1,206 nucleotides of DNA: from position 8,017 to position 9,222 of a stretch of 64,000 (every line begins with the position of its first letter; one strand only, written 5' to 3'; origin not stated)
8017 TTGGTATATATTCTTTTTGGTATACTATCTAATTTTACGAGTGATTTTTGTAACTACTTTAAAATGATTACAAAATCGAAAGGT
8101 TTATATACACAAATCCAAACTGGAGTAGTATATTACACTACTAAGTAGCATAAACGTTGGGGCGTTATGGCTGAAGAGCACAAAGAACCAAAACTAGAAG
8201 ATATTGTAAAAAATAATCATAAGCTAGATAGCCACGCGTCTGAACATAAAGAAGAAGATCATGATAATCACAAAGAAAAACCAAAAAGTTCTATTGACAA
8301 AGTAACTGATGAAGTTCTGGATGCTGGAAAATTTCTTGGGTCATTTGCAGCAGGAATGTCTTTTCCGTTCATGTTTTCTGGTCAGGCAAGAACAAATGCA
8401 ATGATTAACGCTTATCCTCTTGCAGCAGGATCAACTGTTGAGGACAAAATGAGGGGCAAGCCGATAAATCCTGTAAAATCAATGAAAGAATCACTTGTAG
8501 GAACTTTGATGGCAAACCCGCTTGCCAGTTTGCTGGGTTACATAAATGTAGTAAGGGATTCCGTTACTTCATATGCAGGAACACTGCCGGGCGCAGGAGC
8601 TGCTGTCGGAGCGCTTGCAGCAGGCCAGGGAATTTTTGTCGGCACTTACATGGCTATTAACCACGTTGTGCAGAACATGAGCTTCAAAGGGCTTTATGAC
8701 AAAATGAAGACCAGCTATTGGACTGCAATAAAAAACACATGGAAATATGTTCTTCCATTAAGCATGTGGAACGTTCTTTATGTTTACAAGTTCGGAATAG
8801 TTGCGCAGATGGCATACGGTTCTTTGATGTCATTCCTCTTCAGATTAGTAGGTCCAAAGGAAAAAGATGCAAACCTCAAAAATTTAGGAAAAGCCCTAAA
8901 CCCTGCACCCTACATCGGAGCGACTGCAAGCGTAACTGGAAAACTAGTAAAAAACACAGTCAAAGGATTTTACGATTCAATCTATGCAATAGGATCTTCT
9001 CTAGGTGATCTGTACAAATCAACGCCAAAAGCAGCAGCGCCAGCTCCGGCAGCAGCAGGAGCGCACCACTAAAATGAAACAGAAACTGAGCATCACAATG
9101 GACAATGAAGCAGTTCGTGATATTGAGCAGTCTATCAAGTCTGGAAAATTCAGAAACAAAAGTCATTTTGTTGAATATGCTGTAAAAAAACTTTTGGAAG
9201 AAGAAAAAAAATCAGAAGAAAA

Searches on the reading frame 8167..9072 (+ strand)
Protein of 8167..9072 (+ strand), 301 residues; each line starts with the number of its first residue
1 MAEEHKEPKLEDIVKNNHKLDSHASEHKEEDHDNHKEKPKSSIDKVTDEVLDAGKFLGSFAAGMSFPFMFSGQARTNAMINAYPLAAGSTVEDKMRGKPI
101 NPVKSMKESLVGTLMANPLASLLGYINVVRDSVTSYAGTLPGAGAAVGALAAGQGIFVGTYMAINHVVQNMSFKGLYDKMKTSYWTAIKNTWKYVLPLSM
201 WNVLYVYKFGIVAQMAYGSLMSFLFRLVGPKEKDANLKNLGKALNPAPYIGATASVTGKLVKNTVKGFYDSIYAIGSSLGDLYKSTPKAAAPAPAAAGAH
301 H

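Call 94: search_protein_families(library=pfam, max_evalue=0.001, proteins=[window:8167-9072:+])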
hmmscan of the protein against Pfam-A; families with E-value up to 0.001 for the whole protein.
window:8167-9072:+ (301 aa): 1 family
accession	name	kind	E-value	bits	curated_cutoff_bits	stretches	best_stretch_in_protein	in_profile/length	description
PF04117.17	Mpv17_PMP22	-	0.00045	20.6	27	0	168-206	3-41/62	Mpv17 / PMP22 family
